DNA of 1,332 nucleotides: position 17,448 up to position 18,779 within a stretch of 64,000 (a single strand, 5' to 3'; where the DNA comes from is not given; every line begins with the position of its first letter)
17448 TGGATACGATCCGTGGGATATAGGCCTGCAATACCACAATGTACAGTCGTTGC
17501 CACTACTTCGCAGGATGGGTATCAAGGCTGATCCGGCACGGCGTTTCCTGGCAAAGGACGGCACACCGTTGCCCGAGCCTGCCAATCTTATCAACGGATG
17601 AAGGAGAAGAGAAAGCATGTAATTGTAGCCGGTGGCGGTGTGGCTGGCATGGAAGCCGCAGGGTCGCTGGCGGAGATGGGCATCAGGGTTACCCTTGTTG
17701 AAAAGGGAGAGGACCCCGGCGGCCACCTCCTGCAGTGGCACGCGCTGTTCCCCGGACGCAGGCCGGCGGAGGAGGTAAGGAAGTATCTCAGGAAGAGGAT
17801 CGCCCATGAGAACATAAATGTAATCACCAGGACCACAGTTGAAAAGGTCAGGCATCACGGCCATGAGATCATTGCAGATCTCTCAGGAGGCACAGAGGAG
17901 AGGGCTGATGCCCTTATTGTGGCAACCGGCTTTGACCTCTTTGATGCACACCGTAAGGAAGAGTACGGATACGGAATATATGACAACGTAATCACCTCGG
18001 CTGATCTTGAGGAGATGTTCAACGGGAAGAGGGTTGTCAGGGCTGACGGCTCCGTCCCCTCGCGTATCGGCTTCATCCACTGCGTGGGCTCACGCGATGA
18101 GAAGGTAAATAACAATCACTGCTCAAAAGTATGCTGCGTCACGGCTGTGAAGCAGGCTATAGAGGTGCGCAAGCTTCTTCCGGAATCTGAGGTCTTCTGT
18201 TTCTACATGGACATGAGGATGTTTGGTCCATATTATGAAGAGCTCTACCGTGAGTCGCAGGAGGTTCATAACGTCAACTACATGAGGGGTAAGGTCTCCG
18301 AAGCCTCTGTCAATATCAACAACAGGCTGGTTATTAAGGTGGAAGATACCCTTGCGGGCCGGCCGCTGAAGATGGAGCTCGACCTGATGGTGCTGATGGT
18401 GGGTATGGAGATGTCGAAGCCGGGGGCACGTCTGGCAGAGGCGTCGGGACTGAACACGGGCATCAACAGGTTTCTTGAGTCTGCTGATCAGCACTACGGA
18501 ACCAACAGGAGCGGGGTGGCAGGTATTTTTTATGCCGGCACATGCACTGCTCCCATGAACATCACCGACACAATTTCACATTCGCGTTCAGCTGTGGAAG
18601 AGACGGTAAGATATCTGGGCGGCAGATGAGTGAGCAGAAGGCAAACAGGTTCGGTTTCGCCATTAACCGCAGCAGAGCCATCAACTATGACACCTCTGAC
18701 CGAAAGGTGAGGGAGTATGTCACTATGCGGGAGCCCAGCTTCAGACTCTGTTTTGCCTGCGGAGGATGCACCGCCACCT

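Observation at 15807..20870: Orphan, translationally coupled Hdr-like five-gene redox cassette in a saccharolytic Bacteroidota setting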

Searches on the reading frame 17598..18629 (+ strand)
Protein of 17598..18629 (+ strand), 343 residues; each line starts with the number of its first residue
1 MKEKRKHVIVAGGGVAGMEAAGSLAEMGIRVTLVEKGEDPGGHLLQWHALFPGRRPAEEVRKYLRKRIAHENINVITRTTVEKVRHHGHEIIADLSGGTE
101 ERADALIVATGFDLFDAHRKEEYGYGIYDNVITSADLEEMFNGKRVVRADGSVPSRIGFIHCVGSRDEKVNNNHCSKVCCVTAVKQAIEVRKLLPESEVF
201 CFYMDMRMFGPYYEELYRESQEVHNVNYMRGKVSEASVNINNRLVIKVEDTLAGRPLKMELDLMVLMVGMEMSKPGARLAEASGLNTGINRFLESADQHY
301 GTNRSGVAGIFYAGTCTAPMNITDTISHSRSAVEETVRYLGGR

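Call 3: search_protein_families(library=pfam, proteins=[window:17598-18629:+], max_evalue=0.01)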
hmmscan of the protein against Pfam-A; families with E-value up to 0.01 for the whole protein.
window:17598-18629:+ (343 aa): 13 families
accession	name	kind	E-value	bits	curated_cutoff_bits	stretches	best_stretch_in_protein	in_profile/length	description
PF07992.20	Pyr_redox_2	-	7.4e-21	75.3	26.1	2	2-113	139-238/291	Pyridine nucleotide-disulphide oxidoreductase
PF03486.20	HI0933_like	-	8.6e-11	42.2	50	2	49-111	100-163/244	HI0933-like protein Rossmann domain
PF13738.12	Pyr_redox_3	-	2e-10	40.9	30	2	4-113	163-268/305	Pyridine nucleotide-disulphide oxidoreductase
PF00070.33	Pyr_redox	-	2.2e-10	41.4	22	1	7-40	1-34/82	Pyridine nucleotide-disulphide oxidoreductase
PF01266.30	DAO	-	5e-08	33.3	27.9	1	7-42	1-36/353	FAD dependent oxidoreductase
PF13450.12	NAD_binding_8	-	5.3e-07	30.3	21.9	1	10-53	1-42/68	NAD(P)-binding Rossmann-like domain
PF01134.28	GIDA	-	9.7e-07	28.6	22.1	1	8-36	2-30/391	Glucose inhibited division protein A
PF12831.13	FAD_oxidored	-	4.6e-06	26.6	27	1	8-82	2-66/416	FAD dependent oxidoreductase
PF00890.30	FAD_binding_2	-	7.8e-06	25.8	20.4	1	7-44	1-38/414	FAD binding domain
PF05834.18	Lycopene_cycl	-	5.4e-05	22.9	23.4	0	8-47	2-44/380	Lycopene cyclase protein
PF01262.27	AlaDh_PNT_C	-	0.00015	21.7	23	1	5-39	28-62/214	Alanine dehydrogenase/PNT, C-terminal domain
PF01494.25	FAD_binding_3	-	0.00042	20.1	22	1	7-39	3-35/349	FAD binding domain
PF01593.30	Amino_oxidase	-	0.00081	19.2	19.8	0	15-47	1-33/443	Flavin containing amine oxidoreductase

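Call 4: search_protein_families(library=ncbifam, proteins=[window:17598-18629:+], max_evalue=0.01)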
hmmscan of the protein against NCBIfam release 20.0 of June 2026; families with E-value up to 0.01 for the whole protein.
window:17598-18629:+ (343 aa): 86 families (the best 25 are shown)
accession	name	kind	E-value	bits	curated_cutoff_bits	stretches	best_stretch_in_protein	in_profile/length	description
NF040770.1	hetero_SS_HdrA2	exception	1.9e-72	244.6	1100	2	102-337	317-557/777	CoB-CoM heterodisulfide reductase HdrA2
NF041778.1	hetero_SS_HdrA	equivalog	2e-58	197.9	1400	2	103-332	328-562/771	ferredoxin:CoB-CoM heterodisulfide reductase subunit HdrA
NF041891.1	hdrA_Methbact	equivalog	5.5e-57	193.5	1300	2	104-333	316-549/762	ferredoxin:CoB-CoM heterodisulfide reductase subunit HdrA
TIGR03997.1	mycofact_OYE_2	equivalog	5.3e-13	48.2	793.15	1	3-112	377-473/645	mycofactocin system FadH/OYE family oxidoreductase 2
NF009409.0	PRK12770.1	subfamily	1.2e-10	41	343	1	3-111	16-128/360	putative glutamate synthase subunit beta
NF009410.0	PRK12771.1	subfamily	2e-10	39.9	516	1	5-82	138-213/566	NAD(P)-binding protein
NF005313.0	PRK06847.1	subfamily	2.3e-10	40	372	2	4-37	3-36/375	hypothetical protein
TIGR00275.1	TIGR00275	subfamily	6.5e-10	38.4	183.8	2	49-112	97-159/401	aminoacetone oxidase family FAD-binding enzyme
NF045599.1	bili_reduct_long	exception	9.2e-10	37.4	750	1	3-85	379-460/641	bilirubin reductase, long form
TIGR01372.1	soxA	subfamily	1.7e-09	36.1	1164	1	8-89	171-252/996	sarcosine oxidase subunit alpha family protein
NF003585.0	PRK05249.1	equivalog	4.1e-09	35.6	465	1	1-111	172-270/464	Si-specific NAD(P)(+) transhydrogenase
NF042949.2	3PPDioc_HcaD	equivalog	5.5e-09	35.3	450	1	4-112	141-238/386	3-phenylpropionate/cinnamic acid dioxygenase ferredoxin--NAD(+) reductase subunit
TIGR01350.1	lipoamide_DH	equivalog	9.1e-09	34.5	408.8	1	1-112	166-267/461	dihydrolipoyl dehydrogenase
TIGR02053.1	MerA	equivalog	2e-08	33.6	454.45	1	3-111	165-265/465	mercury(II) reductase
NF041087.1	bile_acid_BaiCD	equivalog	4.5e-08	31.7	825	1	3-83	378-457/642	bile acid Fe-S flavoenzyme BaiCD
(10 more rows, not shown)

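Call 9: search_solved_structures(query=window:17598-18629:+, max_evalue=0.001, show_alignments=2)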
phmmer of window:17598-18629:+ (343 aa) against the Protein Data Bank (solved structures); distinct sequences matched with E-value up to 0.001: 18.
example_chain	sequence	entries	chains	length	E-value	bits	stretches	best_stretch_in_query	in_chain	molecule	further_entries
9sfi_A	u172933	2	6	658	8.4e-60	206.1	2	104-333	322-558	CoB--CoM heterodisulfide reductase iron-sulfur subunit A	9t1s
5odc_A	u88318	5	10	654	4.4e-56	193.9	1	102-333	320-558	Heterodisulfide reductase, subunit A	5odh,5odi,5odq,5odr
6tjr_A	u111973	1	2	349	5.1e-55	190.4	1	6-333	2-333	Fumarate reductase/succinate dehydrogenase flavoprotein domain protein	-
8rvv_A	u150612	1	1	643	1.6e-54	188.8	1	103-333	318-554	H(2):CoB-CoM heterodisulfide,ferredoxin reductase subunit A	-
8rvu_a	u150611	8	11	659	1.7e-54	188.7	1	103-333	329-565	H(2):CoB-CoM heterodisulfide,ferredoxin reductase subunit A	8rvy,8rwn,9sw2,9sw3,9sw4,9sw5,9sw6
7bkb_A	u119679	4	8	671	2e-48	168.7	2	105-333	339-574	CoB--CoM heterodisulfide reductase iron-sulfur subunit A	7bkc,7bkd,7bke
6qkg_A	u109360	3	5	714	1.9e-06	30.7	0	4-115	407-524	NCR A | NCR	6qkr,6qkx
5vj7_A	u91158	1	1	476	2.8e-05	26.9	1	2-67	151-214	Oxidoreductase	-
5jca_L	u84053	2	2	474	3.4e-05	26.7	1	2-89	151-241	NADH-dependent Ferredoxin:NADP Oxidoreductase (NfnI) subunit alpha | NADH-dependent Ferredoxin:NADP Oxidoreductase subunit alpha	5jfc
4ylf_B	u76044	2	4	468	3.6e-05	26.5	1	4-82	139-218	Dihydropyrimidine dehydrogenase subunit A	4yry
6pfz_D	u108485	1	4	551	4.8e-05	26.1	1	6-113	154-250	NADH oxidase (NoxA-3)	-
5z2g_A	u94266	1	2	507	0.00012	24.8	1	5-49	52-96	L-amino acid oxidase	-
3k30_A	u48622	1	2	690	0.00015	24.5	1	2-97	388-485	Histamine dehydrogenase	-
1f8r_A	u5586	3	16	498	0.0002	24.1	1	5-66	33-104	L-AMINO ACID OXIDASE | L-amino-acid oxidase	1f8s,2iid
8rx4_A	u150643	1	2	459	0.00026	23.7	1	3-122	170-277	Mycothione reductase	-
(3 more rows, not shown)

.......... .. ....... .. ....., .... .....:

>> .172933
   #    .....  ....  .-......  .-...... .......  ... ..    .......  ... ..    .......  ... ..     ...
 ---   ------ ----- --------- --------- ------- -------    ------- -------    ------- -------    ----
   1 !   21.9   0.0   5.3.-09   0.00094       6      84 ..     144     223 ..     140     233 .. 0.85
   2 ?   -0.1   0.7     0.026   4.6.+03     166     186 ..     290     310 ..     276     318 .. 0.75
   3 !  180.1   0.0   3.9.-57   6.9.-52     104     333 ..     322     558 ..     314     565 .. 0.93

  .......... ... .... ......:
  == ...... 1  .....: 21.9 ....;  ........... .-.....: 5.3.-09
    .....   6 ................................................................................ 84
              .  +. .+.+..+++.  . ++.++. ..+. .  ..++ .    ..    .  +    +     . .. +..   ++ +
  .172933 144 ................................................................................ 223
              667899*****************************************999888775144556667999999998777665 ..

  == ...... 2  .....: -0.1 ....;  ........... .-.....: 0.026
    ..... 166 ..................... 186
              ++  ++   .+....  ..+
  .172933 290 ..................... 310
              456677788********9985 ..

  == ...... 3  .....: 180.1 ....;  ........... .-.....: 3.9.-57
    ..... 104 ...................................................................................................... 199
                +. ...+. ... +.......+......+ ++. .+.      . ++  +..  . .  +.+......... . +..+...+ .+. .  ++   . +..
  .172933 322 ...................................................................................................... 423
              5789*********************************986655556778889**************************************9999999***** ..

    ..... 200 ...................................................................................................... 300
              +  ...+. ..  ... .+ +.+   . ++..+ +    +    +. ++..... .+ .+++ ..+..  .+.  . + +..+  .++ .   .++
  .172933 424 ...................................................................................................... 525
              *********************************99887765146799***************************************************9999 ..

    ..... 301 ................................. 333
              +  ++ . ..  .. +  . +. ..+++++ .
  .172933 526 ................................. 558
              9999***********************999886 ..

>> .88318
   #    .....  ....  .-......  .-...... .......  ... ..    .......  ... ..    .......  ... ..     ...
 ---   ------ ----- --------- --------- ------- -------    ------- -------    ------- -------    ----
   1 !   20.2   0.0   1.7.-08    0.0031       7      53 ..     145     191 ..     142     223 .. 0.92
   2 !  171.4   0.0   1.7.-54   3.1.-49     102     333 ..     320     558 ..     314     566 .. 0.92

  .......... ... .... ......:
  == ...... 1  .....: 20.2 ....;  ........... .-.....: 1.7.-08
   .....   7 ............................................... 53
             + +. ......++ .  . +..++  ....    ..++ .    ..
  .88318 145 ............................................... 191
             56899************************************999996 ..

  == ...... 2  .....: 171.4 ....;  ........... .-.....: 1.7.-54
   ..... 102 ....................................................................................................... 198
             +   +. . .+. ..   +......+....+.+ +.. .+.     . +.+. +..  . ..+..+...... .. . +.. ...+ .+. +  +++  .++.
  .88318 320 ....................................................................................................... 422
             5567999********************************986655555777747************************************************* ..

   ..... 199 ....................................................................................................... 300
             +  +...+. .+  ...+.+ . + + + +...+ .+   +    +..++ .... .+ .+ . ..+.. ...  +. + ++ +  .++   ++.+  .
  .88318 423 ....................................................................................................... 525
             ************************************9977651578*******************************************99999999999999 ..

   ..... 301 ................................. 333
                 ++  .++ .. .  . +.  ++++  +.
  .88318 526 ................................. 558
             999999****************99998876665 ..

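Call 25: search_dna_similar(query=window:17598-18629:+, collection=plasmids, mode=protein, max_rows=25)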
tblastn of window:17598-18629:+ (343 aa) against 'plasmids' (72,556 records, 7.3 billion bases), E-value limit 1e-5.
Records with a match: 2; places in all: 2; records where one place covers at least 80% of the query: 1.
Best place of each record, by identity: <60% 2.
By first word of the organism name: Picosynechococcus 1; Ilyobacter 1.
By predicted mobility (MOB-suite, as given by PLSDB): mobilizable 1; non-mobilizable 1.
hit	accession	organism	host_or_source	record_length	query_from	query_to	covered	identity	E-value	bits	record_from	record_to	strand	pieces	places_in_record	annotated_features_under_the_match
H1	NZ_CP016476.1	Picosynechococcus sp. PCC 7003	cell culture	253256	24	341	93%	45.3%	4e-81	276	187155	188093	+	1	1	FAD-dependent oxidoreductase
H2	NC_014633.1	Ilyobacter polytropus DSM 2926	marine mud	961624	101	326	66%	31.3%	1e-31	132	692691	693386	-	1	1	CoB--CoM heterodisulfide reductase iron-sulfur subunit A family ...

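Call 26: get_annotated_region(hit=H1, flank=9000)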
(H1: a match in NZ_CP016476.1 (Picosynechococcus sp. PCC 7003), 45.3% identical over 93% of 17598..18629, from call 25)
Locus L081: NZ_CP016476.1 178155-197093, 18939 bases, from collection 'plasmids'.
description: Picosynechococcus sp. PCC 7003 plasmid unnamed2, complete sequence
organism: Picosynechococcus sp. PCC 7003 (NCBI taxid 374981)
taxonomy: Bacteria; Cyanobacteriota; Cyanophyceae; Chroococcales; Geminocystaceae; Picosynechococcus; Picosynechococcus sp. PCC 7003
host: -; source: cell culture; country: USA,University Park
typing (MOB-suite, as given by PLSDB): mobilizable; relaxase MOBF
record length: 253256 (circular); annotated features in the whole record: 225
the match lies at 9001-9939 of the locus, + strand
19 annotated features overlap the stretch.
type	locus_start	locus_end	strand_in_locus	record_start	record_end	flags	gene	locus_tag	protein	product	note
CDS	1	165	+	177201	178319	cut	-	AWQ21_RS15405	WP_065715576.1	prepilin-type N-terminal cleavage/methylation domain-containing protein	-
CDS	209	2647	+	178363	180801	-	-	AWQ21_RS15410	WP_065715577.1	hypothetical protein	-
CDS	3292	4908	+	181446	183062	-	-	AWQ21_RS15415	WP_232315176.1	alpha/beta hydrolase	-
CDS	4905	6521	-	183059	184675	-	-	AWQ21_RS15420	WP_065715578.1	cation:proton antiporter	GO:0006812 - monoatomic cation transport [Evidence IEA]; GO:1902600 - proton transmembrane transport [Evidence IEA]; ...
CDS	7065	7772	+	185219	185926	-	-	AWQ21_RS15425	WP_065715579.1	4Fe-4S dicluster domain-containing protein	-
CDS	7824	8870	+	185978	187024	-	-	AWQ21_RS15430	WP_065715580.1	heterodisulfide reductase-related iron-sulfur binding cluster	-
CDS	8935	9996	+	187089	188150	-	-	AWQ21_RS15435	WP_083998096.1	FAD-dependent oxidoreductase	-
CDS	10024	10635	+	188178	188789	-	-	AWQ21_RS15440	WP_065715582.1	4Fe-4S dicluster domain-containing protein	-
CDS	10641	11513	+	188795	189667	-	-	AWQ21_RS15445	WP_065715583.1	CoB--CoM heterodisulfide reductase iron-sulfur subunit B family protein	-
CDS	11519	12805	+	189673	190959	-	-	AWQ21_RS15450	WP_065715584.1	FAD-dependent oxidoreductase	-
CDS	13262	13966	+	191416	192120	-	-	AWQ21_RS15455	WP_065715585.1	hypothetical protein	-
CDS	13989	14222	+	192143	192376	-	-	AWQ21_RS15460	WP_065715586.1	hypothetical protein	-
CDS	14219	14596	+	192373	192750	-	-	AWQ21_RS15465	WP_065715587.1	hypothetical protein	-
CDS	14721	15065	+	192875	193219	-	-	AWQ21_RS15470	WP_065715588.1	hypothetical protein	-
CDS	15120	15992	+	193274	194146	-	-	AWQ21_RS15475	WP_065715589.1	hypothetical protein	-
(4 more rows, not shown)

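Call 43: search_protein_representatives(protein=window:17598-18629:+)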
Query: 343 residues. Proteins with E-value up to 0.001 (for the whole library): 4494; up to 1e-10: 2414; up to 1e-30: 824. The best 150 are listed.
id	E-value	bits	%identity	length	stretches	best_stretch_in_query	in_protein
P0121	3.4e-109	381.6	52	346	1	6-340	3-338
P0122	4.6e-109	381.2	65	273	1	77-340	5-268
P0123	7.4e-105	367.4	37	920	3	6-335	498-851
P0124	1.7e-97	343.2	50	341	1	6-342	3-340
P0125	5.9e-93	328.3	46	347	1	4-340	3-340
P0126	2.7e-91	322.8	48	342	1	2-340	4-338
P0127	1.8e-90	320.1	47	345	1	7-340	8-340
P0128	7.7e-90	318.0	53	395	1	6-283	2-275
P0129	1.0e-87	311.1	53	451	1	6-285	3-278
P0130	1.4e-87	310.6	46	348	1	7-343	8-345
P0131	3.9e-87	309.1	37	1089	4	101-332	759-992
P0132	7.7e-87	308.2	34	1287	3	8-333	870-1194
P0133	1.3e-85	304.1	34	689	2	8-334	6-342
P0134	7.0e-84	298.4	43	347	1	3-333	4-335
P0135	4.7e-83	295.7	45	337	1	2-335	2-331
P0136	6.2e-83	295.3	44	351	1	6-341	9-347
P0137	9.1e-80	284.9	40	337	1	7-339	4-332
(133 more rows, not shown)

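Call 44: list_cluster_members(proteins=[P0121, P0124, P0125, P0126, P0127, P0130, P0134, P0135, P0136, P0137])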
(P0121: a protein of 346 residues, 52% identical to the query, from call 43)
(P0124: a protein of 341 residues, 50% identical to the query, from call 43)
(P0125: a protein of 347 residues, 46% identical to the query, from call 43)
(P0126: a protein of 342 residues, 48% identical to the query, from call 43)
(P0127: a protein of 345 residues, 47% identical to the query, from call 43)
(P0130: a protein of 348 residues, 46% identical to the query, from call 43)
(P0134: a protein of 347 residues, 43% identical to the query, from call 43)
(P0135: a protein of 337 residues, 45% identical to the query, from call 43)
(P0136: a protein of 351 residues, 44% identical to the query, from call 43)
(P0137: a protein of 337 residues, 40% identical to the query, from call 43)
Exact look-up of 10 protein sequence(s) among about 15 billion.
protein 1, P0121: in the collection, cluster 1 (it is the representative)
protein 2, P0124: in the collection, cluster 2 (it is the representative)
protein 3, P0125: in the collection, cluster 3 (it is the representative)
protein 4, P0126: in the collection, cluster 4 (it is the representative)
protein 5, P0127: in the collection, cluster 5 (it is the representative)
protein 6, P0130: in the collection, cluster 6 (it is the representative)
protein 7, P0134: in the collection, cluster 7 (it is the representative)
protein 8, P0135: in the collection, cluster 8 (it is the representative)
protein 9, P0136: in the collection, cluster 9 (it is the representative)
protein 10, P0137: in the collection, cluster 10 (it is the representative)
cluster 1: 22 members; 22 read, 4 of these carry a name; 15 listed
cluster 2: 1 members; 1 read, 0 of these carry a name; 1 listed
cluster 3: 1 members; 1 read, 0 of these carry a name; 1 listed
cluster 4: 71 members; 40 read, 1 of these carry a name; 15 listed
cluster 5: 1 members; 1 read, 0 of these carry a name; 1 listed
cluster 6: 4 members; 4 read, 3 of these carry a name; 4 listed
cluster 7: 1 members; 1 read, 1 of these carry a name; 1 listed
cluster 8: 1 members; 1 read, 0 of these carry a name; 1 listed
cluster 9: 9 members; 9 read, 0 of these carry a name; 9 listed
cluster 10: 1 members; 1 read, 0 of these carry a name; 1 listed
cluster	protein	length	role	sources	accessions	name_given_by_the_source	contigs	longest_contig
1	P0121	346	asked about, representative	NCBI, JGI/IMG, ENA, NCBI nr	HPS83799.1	MAG TPA: FAD-dependent oxidoreductase [Bacteroidales bacterium] | FAD-dependent oxidoreductase [Bacteroidales bacterium]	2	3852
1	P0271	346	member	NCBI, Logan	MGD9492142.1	MAG: FAD-dependent oxidoreductase [Bacteroidales bacterium]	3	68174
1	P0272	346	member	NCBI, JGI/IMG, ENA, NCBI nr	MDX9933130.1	MAG: FAD-dependent oxidoreductase [Bacteroidales bacterium] | heterodisulfide reductase subunit A | FAD-dependent oxidoreductase [Bacteroidales bacterium]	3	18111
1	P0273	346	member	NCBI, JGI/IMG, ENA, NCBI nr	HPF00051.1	MAG TPA: FAD-dependent oxidoreductase [Bacteroidales bacterium] | FAD-dependent oxidoreductase [Bacteroidales bacterium]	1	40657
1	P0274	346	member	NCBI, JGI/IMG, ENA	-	-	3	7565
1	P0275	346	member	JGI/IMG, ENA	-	-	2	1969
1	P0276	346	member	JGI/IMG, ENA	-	-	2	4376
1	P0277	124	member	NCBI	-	-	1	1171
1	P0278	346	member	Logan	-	-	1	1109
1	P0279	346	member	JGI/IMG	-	-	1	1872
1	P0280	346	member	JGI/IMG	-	-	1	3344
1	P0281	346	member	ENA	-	-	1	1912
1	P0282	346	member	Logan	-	-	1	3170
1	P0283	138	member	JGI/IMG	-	-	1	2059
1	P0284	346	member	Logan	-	-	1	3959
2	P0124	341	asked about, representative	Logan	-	-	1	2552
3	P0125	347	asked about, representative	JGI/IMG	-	-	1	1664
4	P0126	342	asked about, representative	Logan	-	-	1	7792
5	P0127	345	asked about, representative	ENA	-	-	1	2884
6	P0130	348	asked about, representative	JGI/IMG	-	heterodisulfide reductase subunit A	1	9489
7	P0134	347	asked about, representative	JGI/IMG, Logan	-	Heterodisulfide reductase, subunit A and related polyferredoxins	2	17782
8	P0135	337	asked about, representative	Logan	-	-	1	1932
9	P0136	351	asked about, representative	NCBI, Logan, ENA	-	-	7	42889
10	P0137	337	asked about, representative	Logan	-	-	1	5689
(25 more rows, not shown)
